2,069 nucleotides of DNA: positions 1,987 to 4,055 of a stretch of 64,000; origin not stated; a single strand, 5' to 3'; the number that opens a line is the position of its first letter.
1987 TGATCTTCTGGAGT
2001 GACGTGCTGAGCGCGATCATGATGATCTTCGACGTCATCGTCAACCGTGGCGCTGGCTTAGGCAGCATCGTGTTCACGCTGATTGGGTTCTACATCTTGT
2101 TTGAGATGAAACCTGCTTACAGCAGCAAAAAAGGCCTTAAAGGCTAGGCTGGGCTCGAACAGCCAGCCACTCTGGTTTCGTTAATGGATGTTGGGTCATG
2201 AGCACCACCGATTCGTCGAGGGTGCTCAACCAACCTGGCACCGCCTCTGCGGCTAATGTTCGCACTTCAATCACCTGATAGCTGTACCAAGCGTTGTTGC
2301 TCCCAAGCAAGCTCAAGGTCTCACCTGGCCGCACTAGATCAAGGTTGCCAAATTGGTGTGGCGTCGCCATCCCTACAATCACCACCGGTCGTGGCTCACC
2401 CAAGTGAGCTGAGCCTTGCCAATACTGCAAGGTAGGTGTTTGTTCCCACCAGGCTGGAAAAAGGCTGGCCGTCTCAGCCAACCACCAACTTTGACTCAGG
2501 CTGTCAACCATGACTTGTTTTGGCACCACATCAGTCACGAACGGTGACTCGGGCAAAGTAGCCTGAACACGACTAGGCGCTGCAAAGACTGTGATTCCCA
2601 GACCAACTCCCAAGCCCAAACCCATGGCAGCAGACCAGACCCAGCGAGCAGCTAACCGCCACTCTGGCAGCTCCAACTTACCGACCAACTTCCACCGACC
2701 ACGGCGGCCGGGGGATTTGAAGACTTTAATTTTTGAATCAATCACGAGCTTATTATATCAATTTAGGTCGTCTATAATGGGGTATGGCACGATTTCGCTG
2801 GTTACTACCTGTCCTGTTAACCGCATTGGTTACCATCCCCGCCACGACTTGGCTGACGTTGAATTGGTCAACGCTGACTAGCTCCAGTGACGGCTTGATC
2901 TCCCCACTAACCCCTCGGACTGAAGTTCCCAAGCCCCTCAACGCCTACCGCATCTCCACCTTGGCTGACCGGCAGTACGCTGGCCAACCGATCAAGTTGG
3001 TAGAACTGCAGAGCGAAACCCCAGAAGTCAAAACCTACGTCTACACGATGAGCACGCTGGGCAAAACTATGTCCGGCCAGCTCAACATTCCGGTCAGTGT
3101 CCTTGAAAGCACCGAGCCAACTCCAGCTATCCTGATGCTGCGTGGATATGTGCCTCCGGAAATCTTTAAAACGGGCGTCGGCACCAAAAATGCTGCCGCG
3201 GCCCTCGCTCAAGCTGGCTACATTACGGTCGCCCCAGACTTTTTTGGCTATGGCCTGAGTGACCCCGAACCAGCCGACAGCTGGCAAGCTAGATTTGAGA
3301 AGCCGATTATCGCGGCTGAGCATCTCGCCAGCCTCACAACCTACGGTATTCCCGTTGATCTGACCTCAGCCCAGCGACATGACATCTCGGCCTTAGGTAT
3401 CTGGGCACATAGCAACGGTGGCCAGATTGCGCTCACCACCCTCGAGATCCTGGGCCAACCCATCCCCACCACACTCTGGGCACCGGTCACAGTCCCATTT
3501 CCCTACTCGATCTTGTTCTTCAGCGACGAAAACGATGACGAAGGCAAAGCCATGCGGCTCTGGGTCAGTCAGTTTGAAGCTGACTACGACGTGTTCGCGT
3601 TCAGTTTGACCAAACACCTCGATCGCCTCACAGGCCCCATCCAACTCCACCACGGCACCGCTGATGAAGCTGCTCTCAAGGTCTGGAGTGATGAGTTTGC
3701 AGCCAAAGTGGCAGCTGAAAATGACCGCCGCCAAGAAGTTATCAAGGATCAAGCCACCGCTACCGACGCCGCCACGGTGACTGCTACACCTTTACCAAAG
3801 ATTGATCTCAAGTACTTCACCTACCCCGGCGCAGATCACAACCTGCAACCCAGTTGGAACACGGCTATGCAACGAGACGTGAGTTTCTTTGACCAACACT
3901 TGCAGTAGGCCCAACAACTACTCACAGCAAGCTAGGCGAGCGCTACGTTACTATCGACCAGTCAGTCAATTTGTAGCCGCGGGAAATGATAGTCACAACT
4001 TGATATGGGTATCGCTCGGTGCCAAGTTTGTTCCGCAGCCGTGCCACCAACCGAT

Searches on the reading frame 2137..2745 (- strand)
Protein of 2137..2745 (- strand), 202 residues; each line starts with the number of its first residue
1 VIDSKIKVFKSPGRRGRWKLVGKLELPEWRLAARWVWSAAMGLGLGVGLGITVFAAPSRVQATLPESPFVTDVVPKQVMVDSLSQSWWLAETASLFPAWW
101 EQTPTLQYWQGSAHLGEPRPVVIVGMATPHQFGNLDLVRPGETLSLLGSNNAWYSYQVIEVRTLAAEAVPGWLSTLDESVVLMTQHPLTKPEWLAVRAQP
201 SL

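Call 81: search_protein_families(library=pfam, proteins=[window:2137-2745:-], max_evalue=0.001)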
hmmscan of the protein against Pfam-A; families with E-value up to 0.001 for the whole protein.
window:2137-2745:- (202 aa): 1 family
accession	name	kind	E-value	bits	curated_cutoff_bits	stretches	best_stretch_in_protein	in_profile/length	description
PF04203.18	Sortase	-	0.00034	20.8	26.6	1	107-190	26-112/125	Sortase domain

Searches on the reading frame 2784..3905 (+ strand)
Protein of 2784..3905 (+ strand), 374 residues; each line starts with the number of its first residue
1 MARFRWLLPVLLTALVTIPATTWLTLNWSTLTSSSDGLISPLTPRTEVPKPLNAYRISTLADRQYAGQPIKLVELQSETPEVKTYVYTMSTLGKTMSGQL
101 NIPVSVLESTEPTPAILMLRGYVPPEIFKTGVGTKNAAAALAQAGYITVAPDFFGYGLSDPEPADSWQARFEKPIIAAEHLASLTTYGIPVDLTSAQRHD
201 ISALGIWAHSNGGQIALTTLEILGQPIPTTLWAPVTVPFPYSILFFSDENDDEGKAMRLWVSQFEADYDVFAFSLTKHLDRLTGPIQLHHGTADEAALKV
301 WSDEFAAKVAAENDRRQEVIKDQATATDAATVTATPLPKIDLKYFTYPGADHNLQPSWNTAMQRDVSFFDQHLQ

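Call 35: find_encoding_contigs(protein=window:2784-3905:+, flank=10000, max_places=1)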
Protein window:2784-3905:+ (374 aa): 3 contigs read that carry it; 1 place shown.
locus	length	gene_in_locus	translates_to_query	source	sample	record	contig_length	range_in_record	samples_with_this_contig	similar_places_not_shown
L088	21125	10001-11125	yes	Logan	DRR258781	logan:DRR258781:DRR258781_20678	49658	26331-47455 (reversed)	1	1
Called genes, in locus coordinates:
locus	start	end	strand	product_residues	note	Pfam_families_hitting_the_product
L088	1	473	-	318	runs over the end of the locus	PF00188:CAP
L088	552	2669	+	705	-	PF02629:CoA_binding, PF13380:CoA_binding_2, PF13607:Succ_CoA_lig, PF19045:Ligase_CoA_2, PF13549:ATP-grasp_5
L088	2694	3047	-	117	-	-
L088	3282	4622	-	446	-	-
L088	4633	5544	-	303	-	-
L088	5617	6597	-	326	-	-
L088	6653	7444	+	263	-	PF00459:Inositol_P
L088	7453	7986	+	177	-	PF08002:DUF1697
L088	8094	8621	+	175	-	PF01966:HD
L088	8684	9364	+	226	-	-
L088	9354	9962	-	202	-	-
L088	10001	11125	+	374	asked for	PF12146:Hydrolase_4 (faint)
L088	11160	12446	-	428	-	PF00486:Trans_reg_C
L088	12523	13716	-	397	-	PF02646:RmuC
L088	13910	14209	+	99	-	-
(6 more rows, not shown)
